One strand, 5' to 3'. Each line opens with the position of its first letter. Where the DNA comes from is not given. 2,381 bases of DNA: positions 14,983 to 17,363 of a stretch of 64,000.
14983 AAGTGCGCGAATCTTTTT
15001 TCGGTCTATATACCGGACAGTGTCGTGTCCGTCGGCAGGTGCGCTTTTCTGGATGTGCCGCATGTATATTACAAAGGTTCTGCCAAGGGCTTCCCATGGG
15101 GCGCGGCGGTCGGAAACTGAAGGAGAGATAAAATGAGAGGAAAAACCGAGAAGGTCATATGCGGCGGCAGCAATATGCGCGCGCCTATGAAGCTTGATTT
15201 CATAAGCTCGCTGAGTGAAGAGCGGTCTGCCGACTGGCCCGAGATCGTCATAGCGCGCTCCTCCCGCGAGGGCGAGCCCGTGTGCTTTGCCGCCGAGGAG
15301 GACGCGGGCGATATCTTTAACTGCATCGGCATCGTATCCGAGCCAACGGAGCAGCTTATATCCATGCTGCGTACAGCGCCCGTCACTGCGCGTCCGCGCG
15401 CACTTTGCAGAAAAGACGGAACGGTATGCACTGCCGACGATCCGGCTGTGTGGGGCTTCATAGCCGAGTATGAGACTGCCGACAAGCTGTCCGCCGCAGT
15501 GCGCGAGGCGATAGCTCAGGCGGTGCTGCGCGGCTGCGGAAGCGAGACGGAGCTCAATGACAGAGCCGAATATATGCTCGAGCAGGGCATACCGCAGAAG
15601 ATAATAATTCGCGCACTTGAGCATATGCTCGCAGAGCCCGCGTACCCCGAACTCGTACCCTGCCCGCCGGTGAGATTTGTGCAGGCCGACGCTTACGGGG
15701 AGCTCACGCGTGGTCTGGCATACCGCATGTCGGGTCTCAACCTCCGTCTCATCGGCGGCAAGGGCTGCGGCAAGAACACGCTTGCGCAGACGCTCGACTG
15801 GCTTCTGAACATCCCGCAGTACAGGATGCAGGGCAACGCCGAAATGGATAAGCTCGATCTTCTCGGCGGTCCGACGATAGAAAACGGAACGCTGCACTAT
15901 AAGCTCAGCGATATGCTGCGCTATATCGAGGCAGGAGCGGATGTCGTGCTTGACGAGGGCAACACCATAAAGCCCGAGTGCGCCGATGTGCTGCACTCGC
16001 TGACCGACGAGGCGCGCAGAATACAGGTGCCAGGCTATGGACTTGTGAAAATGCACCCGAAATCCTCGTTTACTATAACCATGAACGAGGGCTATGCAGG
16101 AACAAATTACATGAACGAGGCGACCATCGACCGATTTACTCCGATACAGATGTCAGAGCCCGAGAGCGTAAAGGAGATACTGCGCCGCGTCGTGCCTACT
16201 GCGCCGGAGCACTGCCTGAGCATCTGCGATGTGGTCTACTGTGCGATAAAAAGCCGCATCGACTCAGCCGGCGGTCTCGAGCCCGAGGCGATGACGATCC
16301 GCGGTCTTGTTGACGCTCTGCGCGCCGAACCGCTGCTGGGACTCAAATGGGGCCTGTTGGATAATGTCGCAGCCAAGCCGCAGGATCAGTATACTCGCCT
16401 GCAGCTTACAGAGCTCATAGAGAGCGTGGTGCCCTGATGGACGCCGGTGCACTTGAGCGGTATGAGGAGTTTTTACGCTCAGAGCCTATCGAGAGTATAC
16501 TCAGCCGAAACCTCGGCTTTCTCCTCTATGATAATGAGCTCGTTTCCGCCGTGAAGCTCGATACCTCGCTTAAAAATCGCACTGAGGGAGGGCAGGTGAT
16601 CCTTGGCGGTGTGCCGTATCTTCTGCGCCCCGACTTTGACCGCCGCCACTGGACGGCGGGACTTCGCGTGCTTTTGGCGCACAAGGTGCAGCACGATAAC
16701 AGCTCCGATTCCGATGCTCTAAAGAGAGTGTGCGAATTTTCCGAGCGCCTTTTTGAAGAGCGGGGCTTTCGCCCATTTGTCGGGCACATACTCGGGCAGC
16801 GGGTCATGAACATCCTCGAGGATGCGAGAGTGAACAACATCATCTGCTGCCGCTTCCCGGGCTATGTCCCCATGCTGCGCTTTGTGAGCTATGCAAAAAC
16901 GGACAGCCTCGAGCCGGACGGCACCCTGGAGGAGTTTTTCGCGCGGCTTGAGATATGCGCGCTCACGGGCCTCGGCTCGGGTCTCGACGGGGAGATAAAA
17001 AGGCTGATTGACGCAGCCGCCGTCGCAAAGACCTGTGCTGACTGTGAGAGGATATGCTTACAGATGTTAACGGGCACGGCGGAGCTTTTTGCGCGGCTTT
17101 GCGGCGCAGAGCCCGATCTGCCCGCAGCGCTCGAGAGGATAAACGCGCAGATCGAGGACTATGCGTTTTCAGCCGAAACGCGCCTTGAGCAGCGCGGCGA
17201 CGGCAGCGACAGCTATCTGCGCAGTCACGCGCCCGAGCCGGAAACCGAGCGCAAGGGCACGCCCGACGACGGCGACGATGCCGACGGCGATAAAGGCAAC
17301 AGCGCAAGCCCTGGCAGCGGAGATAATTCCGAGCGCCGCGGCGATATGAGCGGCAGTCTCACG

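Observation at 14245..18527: Self-contained three-gene operon: signal-less BspA-type LRR protein + CobS/MoxR-like AAA+ ATPase + CobT-like VWA protein, with no client pathway nearby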

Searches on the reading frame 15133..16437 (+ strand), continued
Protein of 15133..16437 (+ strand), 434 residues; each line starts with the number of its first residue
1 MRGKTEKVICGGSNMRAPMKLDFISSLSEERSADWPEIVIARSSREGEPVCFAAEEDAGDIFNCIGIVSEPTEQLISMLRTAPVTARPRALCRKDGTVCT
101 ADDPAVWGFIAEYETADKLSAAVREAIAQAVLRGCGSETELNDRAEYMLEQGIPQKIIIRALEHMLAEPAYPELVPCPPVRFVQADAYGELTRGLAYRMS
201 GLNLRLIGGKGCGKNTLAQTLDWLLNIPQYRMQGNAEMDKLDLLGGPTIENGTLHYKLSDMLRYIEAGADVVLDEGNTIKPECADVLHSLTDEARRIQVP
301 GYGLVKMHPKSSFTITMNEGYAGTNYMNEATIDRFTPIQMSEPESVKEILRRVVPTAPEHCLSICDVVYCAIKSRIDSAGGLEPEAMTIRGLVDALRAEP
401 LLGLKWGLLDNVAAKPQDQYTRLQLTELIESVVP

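Call 112: find_encoding_contigs(protein=P0032, flank=7000, max_places=2)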
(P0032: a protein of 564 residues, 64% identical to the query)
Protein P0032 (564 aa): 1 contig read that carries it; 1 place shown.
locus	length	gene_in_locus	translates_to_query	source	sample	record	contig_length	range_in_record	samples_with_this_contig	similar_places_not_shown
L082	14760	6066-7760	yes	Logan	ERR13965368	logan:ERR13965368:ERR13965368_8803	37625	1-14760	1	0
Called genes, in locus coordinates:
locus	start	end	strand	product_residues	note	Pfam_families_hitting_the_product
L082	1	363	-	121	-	?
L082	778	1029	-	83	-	PF13443:HTH_26, PF01381:HTH_3 (weak)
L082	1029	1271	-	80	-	PF13443:HTH_26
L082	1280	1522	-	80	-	PF13560:HTH_31 (weak), PF13443:HTH_26, PF01381:HTH_3 (weak)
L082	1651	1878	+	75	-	-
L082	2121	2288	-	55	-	-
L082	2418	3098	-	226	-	PF00561:Abhydrolase_1, PF03959:FSH1 (faint), PF12146:Hydrolase_4, PF12697:Abhydrolase_6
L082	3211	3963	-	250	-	PF01966:HD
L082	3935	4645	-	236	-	-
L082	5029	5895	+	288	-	PF13306:LRR_5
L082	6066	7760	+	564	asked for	PF07728:AAA_5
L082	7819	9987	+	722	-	PF11775:CobT_C (faint)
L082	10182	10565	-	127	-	PF04237:YjbR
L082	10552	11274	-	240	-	PF12146:Hydrolase_4 (faint), PF12697:Abhydrolase_6 (faint)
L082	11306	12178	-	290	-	PF00753:Lactamase_B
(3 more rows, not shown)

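Call 114: find_encoding_contigs(protein=P0055, flank=6000, max_places=2)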
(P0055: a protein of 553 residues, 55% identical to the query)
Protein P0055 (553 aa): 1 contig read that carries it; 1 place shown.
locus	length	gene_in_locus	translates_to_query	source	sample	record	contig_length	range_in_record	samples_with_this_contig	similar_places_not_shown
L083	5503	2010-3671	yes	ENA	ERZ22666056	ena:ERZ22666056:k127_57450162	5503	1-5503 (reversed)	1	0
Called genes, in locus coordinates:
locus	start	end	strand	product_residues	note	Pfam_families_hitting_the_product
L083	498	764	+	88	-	-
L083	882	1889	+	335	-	-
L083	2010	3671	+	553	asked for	PF08797:HIRAN (weak), PF07728:AAA_5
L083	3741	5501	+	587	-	?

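Call 115: find_encoding_contigs(protein=P0068, flank=7000, max_places=2)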
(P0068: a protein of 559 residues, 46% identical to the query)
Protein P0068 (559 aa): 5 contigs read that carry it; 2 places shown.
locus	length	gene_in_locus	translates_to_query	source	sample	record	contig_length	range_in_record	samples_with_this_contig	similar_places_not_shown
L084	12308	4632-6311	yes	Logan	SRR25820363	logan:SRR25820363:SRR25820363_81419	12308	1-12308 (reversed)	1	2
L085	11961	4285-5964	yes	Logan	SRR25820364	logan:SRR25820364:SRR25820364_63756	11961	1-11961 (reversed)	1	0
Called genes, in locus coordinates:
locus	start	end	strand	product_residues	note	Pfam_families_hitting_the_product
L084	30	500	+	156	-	-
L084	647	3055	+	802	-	PF01751:Toprim (faint), PF01131:Topoisom_bac, PF13342:Toprim_Crpt (weak)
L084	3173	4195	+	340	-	-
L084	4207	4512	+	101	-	-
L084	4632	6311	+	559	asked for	PF07728:AAA_5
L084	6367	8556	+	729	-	PF11775:CobT_C (weak)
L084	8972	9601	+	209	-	PF04542:Sigma70_r2, PF04545:Sigma70_r4 (faint)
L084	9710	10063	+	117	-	-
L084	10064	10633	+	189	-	PF01966:HD (weak)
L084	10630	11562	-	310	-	-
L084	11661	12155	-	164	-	-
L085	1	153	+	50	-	?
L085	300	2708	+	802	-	PF01751:Toprim (faint), PF01131:Topoisom_bac, PF13342:Toprim_Crpt (weak)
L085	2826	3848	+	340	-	-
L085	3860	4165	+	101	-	-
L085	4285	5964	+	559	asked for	PF07728:AAA_5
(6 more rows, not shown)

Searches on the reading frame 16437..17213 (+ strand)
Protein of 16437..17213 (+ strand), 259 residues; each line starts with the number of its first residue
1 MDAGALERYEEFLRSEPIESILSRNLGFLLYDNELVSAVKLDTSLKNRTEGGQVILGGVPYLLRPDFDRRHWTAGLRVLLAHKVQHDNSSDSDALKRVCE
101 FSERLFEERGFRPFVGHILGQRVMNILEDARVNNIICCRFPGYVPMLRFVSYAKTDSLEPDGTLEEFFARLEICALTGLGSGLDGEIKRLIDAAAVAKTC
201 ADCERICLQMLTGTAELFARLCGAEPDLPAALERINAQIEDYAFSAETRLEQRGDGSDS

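Call 64: predict_structure(alignment_id=A3)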
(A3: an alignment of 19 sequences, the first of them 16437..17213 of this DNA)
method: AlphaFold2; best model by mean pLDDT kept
length: 259 residues; sequences in the alignment: 19
mean_pLDDT: 92.3   pTM: 0.90
mean pLDDT of the five models: 92.3, 91.5, 88.3, 88.0, 82.5
residues with pLDDT >= 90: 220; 70-90: 26; 50-70: 11; < 50: 2
segments of 3 or more residues with pLDDT < 50: none
pLDDT, mean of each block of 10 residues (from residue 1): 86 95 89 77 92 93 95 97 93 98 97 97 98 95 95 94 95 93 91 97 98 96 95 95 88 59
secondary structure, 60 per line:
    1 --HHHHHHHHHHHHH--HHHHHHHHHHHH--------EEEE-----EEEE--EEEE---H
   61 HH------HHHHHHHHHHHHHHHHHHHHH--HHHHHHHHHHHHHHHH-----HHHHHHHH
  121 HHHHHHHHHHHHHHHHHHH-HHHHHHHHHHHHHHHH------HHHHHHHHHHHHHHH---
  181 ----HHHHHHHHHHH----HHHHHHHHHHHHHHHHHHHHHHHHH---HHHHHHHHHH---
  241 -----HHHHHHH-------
elements in order: H3-15 H18-29 E38-41 E47-50 E53-56 H69-89 H92-107 H113-139 H141-156 H163-177 H185-195 H200-224 H228-237 H246-252

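Call 67: fold_search(model_id=the predicted structure, library=pdb)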
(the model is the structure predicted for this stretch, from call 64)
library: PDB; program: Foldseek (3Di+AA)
matches with E <= 10: 83; with E <= 0.001: 0
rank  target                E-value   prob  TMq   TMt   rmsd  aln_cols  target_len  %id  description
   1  6m98                  1.7e+00  0.06  0.14  0.16  19.4       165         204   12  Crystal structure of the high-affinity copper transporter Ctr1 in complex with Cu(I) (released 2019-04-03)
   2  3c18_B                1.7e+00  0.04  0.14  0.13  17.1       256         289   10  Crystal structure of nucleotidyltransferase-like protein (ZP_00538802.1) from Exiguobacterium sibiricum 255-15 at 1.90 (released 2008-02-12)
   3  1yrl_A                1.8e+00  0.06  0.16  0.10  17.4       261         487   12  Escherichia coli ketol-acid reductoisomerase (released 2005-10-11)
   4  8v7z                  1.8e+00  0.04  0.14  0.05  25.4       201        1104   11  Phosphorylated, ATP-bound, E1371Q human cystic fibrosis transmembrane conductance regulator (E1371Q-CFTR) (released 2024-07-17)
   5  3o0y_A                1.9e+00  0.08  0.24  0.14  17.2       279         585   11  The crystal structure of the putative lipoprotein from Colwellia psychrerythraea (released 2010-09-22)
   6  4hw4_B                2.6e+00  0.10  0.19  0.27  11.3       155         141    8  Discovery of potent Mcl-1 inhibitors using fragment-based methods and structure-based design (released 2013-01-09)
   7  1yrl_B                2.9e+00  0.05  0.16  0.11  17.1       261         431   10  Escherichia coli ketol-acid reductoisomerase (released 2005-10-11)
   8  9dw9_A                2.9e+00  0.04  0.15  0.04  25.6       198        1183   13  Phosphorylated (E1371Q)CFTR in complex with PKA-C (released 2024-11-13)
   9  5xat_C                3.4e+00  0.03  0.14  0.10  19.1       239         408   13  Structural insights into the elevator-like mechanism of the sodium/citrate symporter CitS (released 2017-06-14)
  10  3bl2_A                4.0e+00  0.06  0.14  0.24  13.2       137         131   12  Crystal Structure of M11, the BCL-2 Homolog of Murine Gamma-herpesvirus 68, Complexed with Mouse Beclin1 (residues 106 (released 2008-02-12)
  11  6ylg_b                4.0e+00  0.05  0.16  0.08  15.7       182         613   10  Rix1-Rea1 pre-60S particle - 60S core, body 1 (rigid body refinement) (released 2020-07-29)
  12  5xat_B                4.0e+00  0.03  0.14  0.10  18.8       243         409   12  Structural insights into the elevator-like mechanism of the sodium/citrate symporter CitS (released 2017-06-14)
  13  5x9r_B                4.0e+00  0.02  0.13  0.10  19.0       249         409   14  Structural insights into the elevator-like mechanism of the sodium/citrate symporter CitS (released 2017-06-14)
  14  7ae9_A                4.8e+00  0.04  0.15  0.22  14.6       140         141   13  Crystal structure of mono-AMPylated HEPN(R46E) toxin in complex with MNT antitoxin (released 2020-12-30)
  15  4qnq_C                4.8e+00  0.04  0.15  0.21  14.1       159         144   14  Crystal Structure Analysis of full-length Bcl-XL in complex with the inhibitor ABT-263 (released 2015-10-28)
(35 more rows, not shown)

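Call 70: search_protein_families(library=pfam, proteins=[window:16437-17213:+], max_evalue=10)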
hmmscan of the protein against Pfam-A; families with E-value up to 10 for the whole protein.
window:16437-17213:+ (259 aa): 0 families

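Call 71: fold_search(model_id=the predicted structure, library=viral)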
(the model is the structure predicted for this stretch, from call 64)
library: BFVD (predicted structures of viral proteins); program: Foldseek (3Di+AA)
matches with E <= 10: 130; with E <= 0.001: 4
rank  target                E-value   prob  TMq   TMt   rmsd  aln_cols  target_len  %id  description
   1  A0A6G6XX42            2.1e-04  1.00  0.50  0.21   7.5       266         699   13  (no name in the UniProt tables at hand)
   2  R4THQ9                3.2e-04  1.00  0.60  0.22   8.9       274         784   17  VWFA domain-containing protein [Haloarcula californiae tailed virus 2]
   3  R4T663                4.5e-04  1.00  0.54  0.42   7.5       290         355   17  Uncharacterized protein [Haloarcula hispanica tailed virus 2]
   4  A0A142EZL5            5.2e-04  1.00  0.47  0.17   8.4       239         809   15  (no name in the UniProt tables at hand)
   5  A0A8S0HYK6            1.1e-03  1.00  0.43  0.49  14.5       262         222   16  (no name in the UniProt tables at hand)
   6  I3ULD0                2.2e-03  1.00  0.49  0.20   4.5       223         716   15  (no name in the UniProt tables at hand)
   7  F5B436                3.2e-03  1.00  0.48  0.19   8.0       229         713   13  (no name in the UniProt tables at hand)
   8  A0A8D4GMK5            4.6e-03  1.00  0.48  0.22   5.3       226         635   13  (no name in the UniProt tables at hand)
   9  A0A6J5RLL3            5.8e-03  1.00  0.43  0.20   8.8       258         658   19  VWFA domain containing protein [uncultured Caudovirales phage]
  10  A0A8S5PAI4            7.4e-03  1.00  0.44  0.20   7.0       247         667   16  Cobalamin biosynthesis protein [Siphoviridae sp. ctmpG14]
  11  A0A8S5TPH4            9.3e-03  1.00  0.48  0.25  11.5       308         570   15  VWFA domain-containing protein [Podoviridae sp. ct2iq11]
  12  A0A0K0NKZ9            1.1e-02  0.97  0.37  0.18  15.6       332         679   14  Putative von Willebrand factor protein [Gordonia phage GMA3]
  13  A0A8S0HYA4            1.1e-02  1.00  0.43  0.59   5.5       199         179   14  (no name in the UniProt tables at hand)
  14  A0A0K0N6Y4            1.4e-02  1.00  0.43  0.21  10.8       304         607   13  CobT-like cobalamin biosynthesis protein [Gordonia phage GMA7]
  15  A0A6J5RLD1            1.4e-02  1.00  0.45  0.20  13.1       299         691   15  VWFA domain containing protein [uncultured Caudovirales phage]
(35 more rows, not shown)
